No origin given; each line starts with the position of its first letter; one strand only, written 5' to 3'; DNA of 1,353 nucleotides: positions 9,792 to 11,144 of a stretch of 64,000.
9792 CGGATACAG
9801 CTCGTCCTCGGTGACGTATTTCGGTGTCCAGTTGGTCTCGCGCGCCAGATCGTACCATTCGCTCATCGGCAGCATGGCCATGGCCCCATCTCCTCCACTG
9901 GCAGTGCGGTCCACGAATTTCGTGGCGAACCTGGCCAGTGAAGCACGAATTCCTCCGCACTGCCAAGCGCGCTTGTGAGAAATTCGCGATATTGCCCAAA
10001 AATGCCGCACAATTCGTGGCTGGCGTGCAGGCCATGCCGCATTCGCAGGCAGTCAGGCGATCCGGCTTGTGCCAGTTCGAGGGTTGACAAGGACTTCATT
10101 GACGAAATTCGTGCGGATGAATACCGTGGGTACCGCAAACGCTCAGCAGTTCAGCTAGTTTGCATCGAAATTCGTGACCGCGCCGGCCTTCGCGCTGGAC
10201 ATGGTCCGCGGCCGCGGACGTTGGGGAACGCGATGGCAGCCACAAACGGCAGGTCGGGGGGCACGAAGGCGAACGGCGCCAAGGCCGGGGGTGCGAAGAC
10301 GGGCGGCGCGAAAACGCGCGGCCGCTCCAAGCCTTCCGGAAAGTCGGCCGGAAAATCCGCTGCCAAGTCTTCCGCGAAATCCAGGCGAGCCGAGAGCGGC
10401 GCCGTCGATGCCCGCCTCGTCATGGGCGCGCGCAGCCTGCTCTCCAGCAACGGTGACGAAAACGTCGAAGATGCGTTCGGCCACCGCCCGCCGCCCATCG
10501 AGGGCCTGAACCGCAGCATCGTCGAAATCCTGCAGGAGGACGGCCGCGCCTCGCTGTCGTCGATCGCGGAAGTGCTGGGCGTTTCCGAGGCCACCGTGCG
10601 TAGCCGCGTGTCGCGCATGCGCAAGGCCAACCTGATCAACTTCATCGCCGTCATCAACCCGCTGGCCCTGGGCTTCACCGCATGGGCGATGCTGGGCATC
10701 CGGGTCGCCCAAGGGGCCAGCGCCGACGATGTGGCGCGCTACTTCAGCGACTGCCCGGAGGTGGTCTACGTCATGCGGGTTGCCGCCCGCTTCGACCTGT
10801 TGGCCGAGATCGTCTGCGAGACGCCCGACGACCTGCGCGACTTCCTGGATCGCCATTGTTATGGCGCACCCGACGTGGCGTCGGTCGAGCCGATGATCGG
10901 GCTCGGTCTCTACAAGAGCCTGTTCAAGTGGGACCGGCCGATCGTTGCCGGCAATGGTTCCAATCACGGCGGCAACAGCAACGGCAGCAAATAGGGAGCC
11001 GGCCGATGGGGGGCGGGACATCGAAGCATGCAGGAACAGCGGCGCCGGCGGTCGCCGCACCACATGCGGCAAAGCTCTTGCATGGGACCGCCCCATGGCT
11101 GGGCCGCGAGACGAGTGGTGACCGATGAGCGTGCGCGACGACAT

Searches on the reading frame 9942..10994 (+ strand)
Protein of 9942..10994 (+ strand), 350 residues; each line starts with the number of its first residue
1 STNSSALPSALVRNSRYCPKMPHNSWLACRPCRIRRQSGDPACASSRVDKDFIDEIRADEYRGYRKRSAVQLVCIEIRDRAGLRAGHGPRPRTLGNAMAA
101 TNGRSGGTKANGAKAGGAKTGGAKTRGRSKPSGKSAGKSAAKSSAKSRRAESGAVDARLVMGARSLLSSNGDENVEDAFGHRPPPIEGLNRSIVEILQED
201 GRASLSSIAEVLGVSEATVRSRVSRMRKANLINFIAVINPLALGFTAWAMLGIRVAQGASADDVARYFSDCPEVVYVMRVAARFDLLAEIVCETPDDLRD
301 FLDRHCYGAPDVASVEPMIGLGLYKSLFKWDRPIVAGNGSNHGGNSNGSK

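Call 13: search_protein_families(library=pfam, proteins=[window:9942-10994:+])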
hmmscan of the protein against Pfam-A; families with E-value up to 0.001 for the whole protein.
window:9942-10994:+ (350 aa): 8 families
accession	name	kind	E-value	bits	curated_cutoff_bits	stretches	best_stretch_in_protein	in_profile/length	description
PF13404.12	HTH_AsnC-type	-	2e-12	47.2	27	1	189-227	4-42/42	AsnC-type helix-turn-helix domain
PF01037.27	AsnC_trans_reg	-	1.2e-10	41.6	25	1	252-319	2-69/73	Lrp/AsnC ligand binding domain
PF13412.12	HTH_24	-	3e-10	40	21.9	1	191-232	6-47/48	Winged helix-turn-helix DNA-binding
PF22482.2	AsnC_trans_reg_3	-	2.1e-07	31.4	24.4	1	262-325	25-87/95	PF0864 C-terminal dimeric alpha+beta barrel domain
PF12840.13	HTH_20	-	4.8e-05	23.7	27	1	191-232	7-48/51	Helix-turn-helix domain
PF08281.18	Sigma70_r4_2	-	7.5e-05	22.7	25.7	1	207-228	31-52/54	Sigma-70, region 4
PF08279.18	HTH_11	-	8e-05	22.9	25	1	191-230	3-43/55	HTH domain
PF08220.18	HTH_DeoR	-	0.00023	21.3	21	1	192-220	4-32/57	DeoR-like helix-turn-helix domain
